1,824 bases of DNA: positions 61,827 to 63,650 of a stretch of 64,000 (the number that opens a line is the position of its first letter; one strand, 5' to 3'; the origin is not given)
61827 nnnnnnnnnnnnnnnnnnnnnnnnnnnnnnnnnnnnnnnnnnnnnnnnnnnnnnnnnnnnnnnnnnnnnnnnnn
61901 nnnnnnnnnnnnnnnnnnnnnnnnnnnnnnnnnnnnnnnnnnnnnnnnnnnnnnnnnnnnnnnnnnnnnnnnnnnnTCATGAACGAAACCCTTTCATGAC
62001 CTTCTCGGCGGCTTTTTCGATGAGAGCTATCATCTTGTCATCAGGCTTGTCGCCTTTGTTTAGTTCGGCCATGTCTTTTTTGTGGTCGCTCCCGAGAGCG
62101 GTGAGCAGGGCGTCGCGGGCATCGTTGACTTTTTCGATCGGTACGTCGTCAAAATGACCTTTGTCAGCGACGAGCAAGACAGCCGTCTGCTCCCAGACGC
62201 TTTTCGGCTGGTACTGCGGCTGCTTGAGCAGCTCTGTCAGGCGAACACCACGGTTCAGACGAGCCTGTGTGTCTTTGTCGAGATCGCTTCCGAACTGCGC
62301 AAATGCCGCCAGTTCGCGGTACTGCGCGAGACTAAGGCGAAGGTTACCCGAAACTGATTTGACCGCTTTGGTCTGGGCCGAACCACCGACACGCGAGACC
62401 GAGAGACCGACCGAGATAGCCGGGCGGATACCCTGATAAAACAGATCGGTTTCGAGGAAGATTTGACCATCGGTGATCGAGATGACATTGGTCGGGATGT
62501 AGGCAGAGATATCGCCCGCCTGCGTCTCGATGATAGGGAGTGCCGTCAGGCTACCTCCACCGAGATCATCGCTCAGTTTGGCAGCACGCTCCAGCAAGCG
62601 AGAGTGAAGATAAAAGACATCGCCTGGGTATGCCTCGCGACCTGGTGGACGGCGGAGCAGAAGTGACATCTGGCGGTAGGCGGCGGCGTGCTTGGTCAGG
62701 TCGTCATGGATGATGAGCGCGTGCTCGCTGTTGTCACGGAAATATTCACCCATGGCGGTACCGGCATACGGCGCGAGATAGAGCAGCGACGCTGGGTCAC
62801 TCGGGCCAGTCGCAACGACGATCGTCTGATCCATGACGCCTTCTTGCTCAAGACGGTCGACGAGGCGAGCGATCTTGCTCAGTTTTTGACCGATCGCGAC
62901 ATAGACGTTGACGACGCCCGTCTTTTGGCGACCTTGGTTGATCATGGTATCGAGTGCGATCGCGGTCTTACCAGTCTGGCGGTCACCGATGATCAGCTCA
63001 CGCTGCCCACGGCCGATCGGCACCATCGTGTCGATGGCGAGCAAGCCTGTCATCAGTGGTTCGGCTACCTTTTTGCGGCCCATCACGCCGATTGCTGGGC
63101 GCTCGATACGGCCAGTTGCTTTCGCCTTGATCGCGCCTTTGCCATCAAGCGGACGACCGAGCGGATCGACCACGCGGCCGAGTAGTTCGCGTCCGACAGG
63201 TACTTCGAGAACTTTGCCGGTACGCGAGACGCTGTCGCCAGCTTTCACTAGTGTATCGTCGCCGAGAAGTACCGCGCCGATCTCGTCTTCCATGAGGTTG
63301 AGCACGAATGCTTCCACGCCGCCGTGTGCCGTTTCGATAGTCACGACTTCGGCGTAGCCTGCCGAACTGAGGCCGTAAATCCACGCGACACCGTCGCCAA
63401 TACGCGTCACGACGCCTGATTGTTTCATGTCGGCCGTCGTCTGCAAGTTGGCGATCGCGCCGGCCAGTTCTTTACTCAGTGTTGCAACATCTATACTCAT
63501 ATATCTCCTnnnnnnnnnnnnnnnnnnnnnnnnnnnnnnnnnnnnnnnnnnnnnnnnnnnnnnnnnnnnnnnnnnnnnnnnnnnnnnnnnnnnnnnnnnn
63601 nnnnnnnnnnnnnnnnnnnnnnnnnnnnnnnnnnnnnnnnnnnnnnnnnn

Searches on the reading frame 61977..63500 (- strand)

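Call 20: search_protein_families(library=pfam, max_evalue=0.00001, proteins=[window:61977-63500:-])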
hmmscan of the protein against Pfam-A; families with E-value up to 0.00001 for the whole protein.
window:61977-63500:- (507 aa): 2 families
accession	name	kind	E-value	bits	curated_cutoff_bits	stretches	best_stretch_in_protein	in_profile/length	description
PF00006.31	ATP-synt_ab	-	5.1e-79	265.3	29.5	1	152-369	1-213/213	ATP synthase alpha/beta family, nucleotide-binding domain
PF00306.32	ATP-synt_ab_C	-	6.5e-43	146.5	27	1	376-500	1-125/126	ATP synthase alpha/beta chain, C terminal domain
